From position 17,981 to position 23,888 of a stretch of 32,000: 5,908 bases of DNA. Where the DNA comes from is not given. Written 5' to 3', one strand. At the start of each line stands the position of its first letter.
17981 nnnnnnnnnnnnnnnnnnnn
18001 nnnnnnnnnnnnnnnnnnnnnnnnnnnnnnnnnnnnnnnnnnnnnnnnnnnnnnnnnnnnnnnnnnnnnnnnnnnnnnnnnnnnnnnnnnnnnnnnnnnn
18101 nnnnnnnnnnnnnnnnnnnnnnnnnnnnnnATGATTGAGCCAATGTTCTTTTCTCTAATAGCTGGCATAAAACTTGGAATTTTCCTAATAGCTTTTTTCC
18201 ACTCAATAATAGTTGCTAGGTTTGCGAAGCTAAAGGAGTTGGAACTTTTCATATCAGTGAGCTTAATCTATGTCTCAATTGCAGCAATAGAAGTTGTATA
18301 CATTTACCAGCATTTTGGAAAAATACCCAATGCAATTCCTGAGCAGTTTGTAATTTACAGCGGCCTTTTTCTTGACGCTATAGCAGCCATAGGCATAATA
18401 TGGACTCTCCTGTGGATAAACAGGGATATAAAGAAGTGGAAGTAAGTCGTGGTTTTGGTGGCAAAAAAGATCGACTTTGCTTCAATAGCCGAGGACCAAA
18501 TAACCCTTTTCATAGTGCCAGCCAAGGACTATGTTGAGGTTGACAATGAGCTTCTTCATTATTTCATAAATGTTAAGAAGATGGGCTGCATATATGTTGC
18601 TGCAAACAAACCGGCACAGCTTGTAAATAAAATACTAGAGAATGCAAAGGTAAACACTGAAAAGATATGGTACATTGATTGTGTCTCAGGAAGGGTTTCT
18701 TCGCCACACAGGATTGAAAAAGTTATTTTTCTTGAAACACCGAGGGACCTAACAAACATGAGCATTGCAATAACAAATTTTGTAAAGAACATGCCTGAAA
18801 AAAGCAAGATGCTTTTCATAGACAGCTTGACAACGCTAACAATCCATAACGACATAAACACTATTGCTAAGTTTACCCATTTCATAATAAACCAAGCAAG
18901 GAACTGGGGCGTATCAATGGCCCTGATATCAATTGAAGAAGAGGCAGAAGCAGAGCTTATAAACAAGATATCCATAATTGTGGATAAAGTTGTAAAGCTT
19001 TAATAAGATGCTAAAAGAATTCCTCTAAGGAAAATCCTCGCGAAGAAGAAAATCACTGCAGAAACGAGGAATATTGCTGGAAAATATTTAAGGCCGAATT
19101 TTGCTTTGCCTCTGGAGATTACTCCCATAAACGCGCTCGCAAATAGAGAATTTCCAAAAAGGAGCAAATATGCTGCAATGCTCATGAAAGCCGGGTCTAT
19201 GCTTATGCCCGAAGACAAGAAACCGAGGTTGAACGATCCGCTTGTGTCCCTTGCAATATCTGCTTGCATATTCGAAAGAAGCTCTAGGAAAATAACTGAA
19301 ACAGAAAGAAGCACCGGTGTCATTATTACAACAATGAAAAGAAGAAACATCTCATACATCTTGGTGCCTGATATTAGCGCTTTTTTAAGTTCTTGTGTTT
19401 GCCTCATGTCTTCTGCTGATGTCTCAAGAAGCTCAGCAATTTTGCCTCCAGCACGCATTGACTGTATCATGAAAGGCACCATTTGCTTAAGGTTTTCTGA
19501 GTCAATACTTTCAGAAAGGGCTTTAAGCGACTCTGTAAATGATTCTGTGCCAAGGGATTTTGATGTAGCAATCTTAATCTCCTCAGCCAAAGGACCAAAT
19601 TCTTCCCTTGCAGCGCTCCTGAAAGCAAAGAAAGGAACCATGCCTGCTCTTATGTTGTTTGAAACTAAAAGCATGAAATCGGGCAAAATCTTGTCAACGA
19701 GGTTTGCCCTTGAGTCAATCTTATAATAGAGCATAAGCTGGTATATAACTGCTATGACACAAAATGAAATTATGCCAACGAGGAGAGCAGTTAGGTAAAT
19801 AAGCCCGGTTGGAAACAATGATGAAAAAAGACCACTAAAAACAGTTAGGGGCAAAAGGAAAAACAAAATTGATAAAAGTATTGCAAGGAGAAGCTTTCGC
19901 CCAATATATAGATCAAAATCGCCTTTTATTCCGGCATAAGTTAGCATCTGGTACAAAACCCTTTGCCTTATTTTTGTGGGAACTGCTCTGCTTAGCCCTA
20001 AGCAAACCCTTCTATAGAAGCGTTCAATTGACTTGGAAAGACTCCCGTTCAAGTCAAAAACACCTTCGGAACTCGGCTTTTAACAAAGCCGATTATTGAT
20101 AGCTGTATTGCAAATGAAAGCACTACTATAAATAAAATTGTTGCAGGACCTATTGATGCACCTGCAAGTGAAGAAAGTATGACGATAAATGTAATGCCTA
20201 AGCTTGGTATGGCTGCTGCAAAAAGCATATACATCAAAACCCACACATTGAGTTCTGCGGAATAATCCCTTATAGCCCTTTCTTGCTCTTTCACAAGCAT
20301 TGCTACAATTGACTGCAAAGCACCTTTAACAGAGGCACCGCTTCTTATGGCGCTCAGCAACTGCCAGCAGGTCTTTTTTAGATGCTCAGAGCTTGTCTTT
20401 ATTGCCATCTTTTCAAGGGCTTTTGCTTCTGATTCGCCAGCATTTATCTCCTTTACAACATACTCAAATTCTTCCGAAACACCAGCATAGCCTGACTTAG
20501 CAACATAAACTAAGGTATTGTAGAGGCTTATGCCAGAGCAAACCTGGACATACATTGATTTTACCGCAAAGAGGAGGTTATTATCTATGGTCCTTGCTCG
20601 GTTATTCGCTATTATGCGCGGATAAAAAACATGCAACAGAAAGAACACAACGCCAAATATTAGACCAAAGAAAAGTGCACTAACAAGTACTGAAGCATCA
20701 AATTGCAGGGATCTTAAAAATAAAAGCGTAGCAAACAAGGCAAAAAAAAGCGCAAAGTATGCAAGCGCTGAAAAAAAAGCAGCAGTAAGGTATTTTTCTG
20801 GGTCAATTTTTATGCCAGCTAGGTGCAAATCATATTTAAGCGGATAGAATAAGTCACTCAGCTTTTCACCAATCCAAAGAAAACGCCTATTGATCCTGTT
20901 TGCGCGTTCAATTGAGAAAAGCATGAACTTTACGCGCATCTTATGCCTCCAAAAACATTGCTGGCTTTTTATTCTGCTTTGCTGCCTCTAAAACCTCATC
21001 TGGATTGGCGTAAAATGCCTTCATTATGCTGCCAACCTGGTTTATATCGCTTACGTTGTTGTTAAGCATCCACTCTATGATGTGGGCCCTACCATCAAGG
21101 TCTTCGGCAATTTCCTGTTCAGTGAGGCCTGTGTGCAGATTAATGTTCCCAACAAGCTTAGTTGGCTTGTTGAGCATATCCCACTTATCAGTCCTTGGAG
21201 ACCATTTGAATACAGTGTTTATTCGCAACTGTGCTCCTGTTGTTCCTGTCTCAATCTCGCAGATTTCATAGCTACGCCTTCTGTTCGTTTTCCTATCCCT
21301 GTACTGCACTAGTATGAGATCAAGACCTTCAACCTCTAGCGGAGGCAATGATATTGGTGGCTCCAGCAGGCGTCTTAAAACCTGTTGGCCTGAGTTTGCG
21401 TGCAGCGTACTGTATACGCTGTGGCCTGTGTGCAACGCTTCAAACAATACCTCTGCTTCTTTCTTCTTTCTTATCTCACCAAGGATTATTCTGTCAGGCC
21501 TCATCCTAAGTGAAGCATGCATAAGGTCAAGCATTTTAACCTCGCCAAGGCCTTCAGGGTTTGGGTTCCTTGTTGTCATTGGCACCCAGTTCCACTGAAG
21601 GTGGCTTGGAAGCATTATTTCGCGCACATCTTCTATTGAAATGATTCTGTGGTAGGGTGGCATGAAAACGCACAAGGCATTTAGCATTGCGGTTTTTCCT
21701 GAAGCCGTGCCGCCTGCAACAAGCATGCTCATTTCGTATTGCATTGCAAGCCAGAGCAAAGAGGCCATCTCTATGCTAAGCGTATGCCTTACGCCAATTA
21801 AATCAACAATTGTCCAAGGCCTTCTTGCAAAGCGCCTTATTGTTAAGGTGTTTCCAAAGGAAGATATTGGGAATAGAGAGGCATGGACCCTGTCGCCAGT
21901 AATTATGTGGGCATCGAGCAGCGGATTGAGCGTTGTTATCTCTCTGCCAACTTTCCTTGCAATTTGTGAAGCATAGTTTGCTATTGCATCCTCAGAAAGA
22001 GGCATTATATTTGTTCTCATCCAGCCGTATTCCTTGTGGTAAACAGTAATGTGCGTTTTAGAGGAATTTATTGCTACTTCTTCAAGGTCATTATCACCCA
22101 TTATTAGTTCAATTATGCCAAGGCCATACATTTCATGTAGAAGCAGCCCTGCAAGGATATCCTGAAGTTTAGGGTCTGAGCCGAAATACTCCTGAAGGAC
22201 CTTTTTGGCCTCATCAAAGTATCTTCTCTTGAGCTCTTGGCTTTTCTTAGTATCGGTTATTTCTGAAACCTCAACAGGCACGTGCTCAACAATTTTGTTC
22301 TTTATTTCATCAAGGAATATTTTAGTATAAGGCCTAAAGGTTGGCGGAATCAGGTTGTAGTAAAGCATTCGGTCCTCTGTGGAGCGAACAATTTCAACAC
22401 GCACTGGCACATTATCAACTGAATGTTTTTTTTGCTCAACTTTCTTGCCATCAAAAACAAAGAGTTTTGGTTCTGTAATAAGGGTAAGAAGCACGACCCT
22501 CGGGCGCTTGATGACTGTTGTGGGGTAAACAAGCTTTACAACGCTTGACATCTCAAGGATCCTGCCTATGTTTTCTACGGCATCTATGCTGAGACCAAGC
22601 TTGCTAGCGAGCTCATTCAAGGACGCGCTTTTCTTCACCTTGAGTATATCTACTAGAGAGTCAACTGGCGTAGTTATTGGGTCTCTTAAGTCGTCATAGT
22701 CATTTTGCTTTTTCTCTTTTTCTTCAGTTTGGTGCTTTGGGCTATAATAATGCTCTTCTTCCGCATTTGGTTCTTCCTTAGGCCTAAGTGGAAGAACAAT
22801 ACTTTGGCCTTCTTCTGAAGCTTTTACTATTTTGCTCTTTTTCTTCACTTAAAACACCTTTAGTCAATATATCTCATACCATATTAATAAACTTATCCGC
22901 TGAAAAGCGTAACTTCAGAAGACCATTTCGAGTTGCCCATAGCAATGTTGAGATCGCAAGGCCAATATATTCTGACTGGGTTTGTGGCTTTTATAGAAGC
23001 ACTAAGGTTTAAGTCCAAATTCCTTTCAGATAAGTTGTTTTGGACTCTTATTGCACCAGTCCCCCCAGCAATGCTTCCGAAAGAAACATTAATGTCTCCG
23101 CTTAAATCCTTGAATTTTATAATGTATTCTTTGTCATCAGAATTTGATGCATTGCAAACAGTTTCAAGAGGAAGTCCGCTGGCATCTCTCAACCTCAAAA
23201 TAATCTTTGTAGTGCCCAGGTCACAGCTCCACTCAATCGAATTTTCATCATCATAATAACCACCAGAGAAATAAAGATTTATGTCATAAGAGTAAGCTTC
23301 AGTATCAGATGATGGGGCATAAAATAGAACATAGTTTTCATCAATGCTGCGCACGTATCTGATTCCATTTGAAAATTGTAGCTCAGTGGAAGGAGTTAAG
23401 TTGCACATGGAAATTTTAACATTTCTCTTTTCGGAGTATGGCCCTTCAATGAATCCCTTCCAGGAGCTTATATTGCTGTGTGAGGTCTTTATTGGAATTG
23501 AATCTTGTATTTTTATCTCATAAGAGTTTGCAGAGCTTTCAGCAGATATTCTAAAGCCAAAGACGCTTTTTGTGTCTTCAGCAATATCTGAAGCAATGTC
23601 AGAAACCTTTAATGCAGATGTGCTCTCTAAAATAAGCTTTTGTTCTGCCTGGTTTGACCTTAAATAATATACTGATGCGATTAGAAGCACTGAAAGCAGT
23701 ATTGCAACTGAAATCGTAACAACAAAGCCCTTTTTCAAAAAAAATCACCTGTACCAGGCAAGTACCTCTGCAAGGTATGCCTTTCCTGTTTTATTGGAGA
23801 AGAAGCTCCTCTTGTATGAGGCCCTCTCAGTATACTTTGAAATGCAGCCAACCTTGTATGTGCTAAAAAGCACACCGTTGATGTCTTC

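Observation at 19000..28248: Locus C: 10-gene, 9.2-kb pilus operon headed by a KaiC/ArlH-like ATPase and a giant adhesin-pilin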

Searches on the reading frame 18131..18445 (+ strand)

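Call 29: search_protein_families(library=pfam, proteins=[window:18131-18445:+], max_evalue=0.05)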
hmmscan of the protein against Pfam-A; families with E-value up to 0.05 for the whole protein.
window:18131-18445:+ (104 aa): 1 family
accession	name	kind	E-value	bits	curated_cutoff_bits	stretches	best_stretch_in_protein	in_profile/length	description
PF06334.16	Orthopox_A47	-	0.0094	15.7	25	1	18-103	142-221/244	Orthopoxvirus A47 protein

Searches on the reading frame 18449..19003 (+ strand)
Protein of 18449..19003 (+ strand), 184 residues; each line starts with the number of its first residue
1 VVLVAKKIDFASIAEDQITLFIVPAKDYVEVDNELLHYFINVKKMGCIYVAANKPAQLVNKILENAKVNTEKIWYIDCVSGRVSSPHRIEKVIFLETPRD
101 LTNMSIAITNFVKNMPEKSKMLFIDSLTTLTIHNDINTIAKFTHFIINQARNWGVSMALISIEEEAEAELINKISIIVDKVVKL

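Call 4: search_protein_families(library=pfam, proteins=[window:18449-19003:+], max_evalue=0.1)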
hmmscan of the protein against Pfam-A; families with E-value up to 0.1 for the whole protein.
window:18449-19003:+ (184 aa): 5 families
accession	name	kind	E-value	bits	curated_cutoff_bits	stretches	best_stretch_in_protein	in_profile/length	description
PF24336.1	DUF7504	-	7.7e-07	30.2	27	1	50-184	35-179/179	Family of unknown function (DUF7504)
PF06745.19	ATPase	-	2.4e-05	24.2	26.6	1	46-184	50-187/231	KaiC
PF23365.1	DUF7090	-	5.8e-05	23.3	27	1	46-184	44-182/192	Family of unknown function (DUF7090)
PF05763.18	DUF835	-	0.00013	22.2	33.1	1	98-153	58-111/136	Protein of unknown function (DUF835)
PF10483.15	Elong_Iki1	-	0.00013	22.1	22.5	1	56-148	27-119/292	Elongator subunit Iki1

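Call 5: search_protein_families(library=ncbifam, proteins=[window:18449-19003:+], max_evalue=0.1)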
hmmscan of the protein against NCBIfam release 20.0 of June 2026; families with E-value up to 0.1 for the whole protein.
window:18449-19003:+ (184 aa): 3 families
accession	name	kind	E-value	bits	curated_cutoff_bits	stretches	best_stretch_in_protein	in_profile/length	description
NF004723.0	PRK06067.1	subfamily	0.0041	16.7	194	1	100-183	113-193/243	flagellar accessory protein FlaH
NF005517.0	PRK07139.1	equivalog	0.0064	15.3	546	1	83-166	185-261/439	amidase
NF000489.1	ble_Sh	exception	0.067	13.5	260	0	9-40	37-68/124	phleomycin/bleomycin binding protein Ble-Sh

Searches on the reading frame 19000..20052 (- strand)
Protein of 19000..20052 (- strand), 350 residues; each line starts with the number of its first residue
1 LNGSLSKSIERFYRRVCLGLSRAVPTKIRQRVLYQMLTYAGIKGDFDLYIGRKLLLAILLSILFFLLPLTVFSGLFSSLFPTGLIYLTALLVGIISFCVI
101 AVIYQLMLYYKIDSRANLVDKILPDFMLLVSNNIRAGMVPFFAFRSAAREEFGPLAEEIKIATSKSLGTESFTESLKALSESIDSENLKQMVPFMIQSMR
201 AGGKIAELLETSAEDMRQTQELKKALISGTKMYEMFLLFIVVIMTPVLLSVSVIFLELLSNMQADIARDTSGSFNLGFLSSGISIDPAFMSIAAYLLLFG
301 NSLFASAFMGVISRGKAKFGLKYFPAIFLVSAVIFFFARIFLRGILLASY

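Call 4: search_protein_families(library=pfam, proteins=[window:19000-20052:-], max_evalue=0.1)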
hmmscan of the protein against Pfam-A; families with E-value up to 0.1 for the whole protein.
window:19000-20052:- (350 aa): 1 family
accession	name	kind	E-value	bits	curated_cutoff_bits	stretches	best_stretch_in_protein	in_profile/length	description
PF00482.28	T2SSF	-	5.1e-13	49.5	25.2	1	127-250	2-122/125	Type II secretion system (T2SS), protein F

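Call 5: search_protein_families(library=ncbifam, proteins=[window:19000-20052:-], max_evalue=0.1)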
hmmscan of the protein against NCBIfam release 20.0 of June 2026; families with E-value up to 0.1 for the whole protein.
window:19000-20052:- (350 aa): 1 family
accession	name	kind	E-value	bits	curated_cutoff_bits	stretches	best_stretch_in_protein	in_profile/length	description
NF004705.1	PRK06041.1-3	equivalog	3.5e-06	26.2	400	1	73-346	201-462/465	archaellar assembly protein ArlJ/FlaJ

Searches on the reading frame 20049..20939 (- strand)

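Call 4: search_protein_families(library=pfam, proteins=[window:20049-20939:-], max_evalue=0.1)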
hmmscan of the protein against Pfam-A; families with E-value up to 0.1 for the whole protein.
window:20049-20939:- (296 aa): 4 families
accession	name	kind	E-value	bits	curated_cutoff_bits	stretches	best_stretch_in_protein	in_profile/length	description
PF00482.28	T2SSF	-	9.1e-14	51.9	25.2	1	127-249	3-122/125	Type II secretion system (T2SS), protein F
PF19942.4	DUF6404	-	0.0041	17.9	27.6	1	39-102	33-99/115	Family of unknown function (DUF6404)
PF06570.16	DUF1129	-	0.0089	16.1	29.1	1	51-131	79-160/207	Protein of unknown function (DUF1129)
PF13903.11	Claudin_2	-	0.019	15.2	29.1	1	42-111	78-146/192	PMP-22/EMP/MP20/Claudin tight junction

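Call 5: search_protein_families(library=ncbifam, proteins=[window:20049-20939:-], max_evalue=0.1)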
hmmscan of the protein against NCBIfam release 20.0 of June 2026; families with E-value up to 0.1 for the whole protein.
window:20049-20939:- (296 aa): 3 families
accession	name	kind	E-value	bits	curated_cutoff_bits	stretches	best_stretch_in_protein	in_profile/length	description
NF046075.1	UpsF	equivalog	3.9e-13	49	400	1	56-278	31-246/484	membrane pilin protein UpsF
NF004704.2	PRK06041.1-2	equivalog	1.7e-12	46.8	550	1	42-292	5-249/555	archaellar assembly protein ArlJ/FlaJ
TIGR01986.1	glut_syn_euk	equivalog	0.0068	15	329.8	1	150-226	139-218/473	glutathione synthase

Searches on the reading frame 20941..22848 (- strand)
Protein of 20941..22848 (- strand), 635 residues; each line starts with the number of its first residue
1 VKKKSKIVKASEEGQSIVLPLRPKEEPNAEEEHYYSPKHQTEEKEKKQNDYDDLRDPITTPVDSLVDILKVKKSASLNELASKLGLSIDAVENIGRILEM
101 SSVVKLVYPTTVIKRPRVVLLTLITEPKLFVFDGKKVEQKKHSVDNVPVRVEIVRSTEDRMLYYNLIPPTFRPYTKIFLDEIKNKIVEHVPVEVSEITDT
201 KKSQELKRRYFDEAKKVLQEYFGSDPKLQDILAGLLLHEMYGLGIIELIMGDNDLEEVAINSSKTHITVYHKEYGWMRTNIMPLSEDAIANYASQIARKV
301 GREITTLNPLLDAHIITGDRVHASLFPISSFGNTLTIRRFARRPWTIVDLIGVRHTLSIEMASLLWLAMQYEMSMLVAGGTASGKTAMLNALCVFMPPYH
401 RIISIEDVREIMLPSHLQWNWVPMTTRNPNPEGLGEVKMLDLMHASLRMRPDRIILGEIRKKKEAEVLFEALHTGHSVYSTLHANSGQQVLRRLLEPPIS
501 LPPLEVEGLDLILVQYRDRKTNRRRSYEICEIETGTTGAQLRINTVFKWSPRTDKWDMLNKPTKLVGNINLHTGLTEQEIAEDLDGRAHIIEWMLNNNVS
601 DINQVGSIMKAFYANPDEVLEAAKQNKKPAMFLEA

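Call 4: search_protein_families(library=pfam, proteins=[window:20941-22848:-], max_evalue=0.1)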
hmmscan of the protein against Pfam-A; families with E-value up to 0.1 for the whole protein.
window:20941-22848:- (635 aa): 4 families
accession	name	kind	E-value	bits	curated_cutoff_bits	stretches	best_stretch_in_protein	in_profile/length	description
PF00437.27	T2SSE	-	3.9e-32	111.8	24.9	1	322-496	95-257/370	Type II/IV secretion system protein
PF23989.1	PilB3_C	-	0.063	13.9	27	0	564-621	11-68/83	PilB3-like, C-terminal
PF01344.31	Kelch_1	-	0.068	13.1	20.1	0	536-561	20-44/46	Kelch motif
PF25212.1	HVO_A0114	-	0.072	13.3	27.6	0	48-107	10-69/84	HVO_A0114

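Call 5: search_protein_families(library=ncbifam, proteins=[window:20941-22848:-], max_evalue=0.1)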
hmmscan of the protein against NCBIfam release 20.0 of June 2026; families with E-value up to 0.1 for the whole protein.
window:20941-22848:- (635 aa): 18 families
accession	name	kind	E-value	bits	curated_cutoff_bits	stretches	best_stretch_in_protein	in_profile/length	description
NF058587.1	archaellum_moto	equivalog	1.9e-79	267.8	550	1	149-614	40-519/527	archaellum flagellar ATPase motor FlaI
TIGR03819.1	heli_sec_ATPase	hypoth_equivalog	1.1e-49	169.5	373.15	1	235-494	44-297/340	TadA family conjugal transfer-associated ATPase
NF053672.1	bindosome_BasE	exception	7.7e-42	143.7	1000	1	244-615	139-510/512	bindosome assembly system ATPase subunit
TIGR02788.1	VirB11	equivalog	1.1e-37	129.8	249.95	2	361-494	133-262/308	P-type DNA transfer ATPase VirB11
TIGR02782.1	TrbB_P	equivalog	2.9e-29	102.3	304.55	1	240-494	9-252/303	P-type conjugative transfer ATPase TrbB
NF010475.0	PRK13900.1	equivalog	9.1e-27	94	389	1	362-493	150-278/333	type IV secretion system ATPase VirB11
NF010469.0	PRK13894.1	subfamily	2.2e-25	89.7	508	1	250-495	31-265/320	conjugal transfer ATPase TrbB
NF010425.0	PRK13851.1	equivalog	2.9e-23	82.3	461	2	360-494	150-280/344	type IV secretion system protein VirB11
NF010407.0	PRK13833.1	subfamily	7.2e-22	78.2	499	1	293-534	66-302/323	conjugal transfer protein TrbB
NF041000.1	ATPase_ComGA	equivalog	2.1e-20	72.9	300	1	374-500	130-248/267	competence type IV pilus ATPase ComGA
NF007755.0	PRK10436.1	equivalog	3.7e-15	55.6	617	1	373-496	220-334/465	type II secretion system protein GspE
TIGR02538.1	type_IV_pilB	equivalog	1.6e-14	53.5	675.65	1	375-515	319-449/564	type IV-A pilus assembly ATPase PilB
TIGR01420.1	pilT_fam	subfamily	5.7e-13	48.8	319.1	1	375-496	125-241/343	PilT/PilU family type 4a pilus ATPase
TIGR02533.1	type_II_gspE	equivalog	8.6e-12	44.5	630.25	1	330-496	203-358/486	type II secretion system ATPase GspE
NF053534.1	T4PilAsmATPsTfpB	equivalog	3e-11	42.4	850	1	369-496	333-451/584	type IV pilus assembly ATPase TfpB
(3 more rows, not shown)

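Call 26: search_solved_structures(query=window:20941-22848:-, max_evalue=1e-10)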
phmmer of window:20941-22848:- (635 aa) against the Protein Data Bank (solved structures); distinct sequences matched with E-value up to 1e-10: 9.
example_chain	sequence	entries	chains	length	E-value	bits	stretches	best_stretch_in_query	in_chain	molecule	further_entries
2oap_1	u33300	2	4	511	2.4e-70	240.8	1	156-620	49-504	Type II secretion system protein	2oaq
4ii7_A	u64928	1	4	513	1e-52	182.6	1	122-532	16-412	FlaI ATPase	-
4ihq_A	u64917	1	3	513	6.7e-52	179.9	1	122-532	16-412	FlaI ATPase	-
8rkd_E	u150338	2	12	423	2.8e-38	135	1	229-496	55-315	Pilus assembly ATPase CpaF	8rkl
8rjf_A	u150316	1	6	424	2.8e-38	134.9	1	229-496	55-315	Pilus assembly ATPase CpaF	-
9e24_A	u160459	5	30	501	4.2e-38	134.4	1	229-494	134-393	CpaF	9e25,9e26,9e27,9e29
6bge_A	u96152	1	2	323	1.1e-18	70.2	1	307-495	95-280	VirB11-like protein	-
1g6o_A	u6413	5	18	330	1.2e-18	70.1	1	307-495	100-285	CAG-ALPHA | virB11 homolog | Cag-alfa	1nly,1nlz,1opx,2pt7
2gza_A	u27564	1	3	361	3.2e-14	55.5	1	361-494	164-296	Type IV secretion system protein VirB11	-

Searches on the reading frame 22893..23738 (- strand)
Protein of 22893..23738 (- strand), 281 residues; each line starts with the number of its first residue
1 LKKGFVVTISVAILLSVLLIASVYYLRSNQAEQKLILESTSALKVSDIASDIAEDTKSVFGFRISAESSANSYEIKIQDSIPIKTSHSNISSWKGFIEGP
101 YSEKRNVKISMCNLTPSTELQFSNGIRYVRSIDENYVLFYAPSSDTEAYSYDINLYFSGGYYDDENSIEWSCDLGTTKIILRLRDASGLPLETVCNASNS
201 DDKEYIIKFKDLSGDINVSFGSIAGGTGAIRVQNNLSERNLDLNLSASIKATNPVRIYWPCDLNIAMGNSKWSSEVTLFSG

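Call 4: search_protein_families(library=pfam, proteins=[window:22893-23738:-], max_evalue=0.1)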
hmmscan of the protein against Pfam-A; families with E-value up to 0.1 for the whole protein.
window:22893-23738:- (281 aa): 0 families

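Call 5: search_protein_families(library=ncbifam, proteins=[window:22893-23738:-], max_evalue=0.1)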
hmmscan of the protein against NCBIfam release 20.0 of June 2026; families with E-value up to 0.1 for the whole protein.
window:22893-23738:- (281 aa): 1 family
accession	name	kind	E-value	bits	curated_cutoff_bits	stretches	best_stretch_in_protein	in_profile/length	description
NF003746.0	PRK05346.1-1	equivalog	0.0083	15.3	337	1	2-66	11-77/264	Na(+)-translocating NADH-quinone reductase subunit C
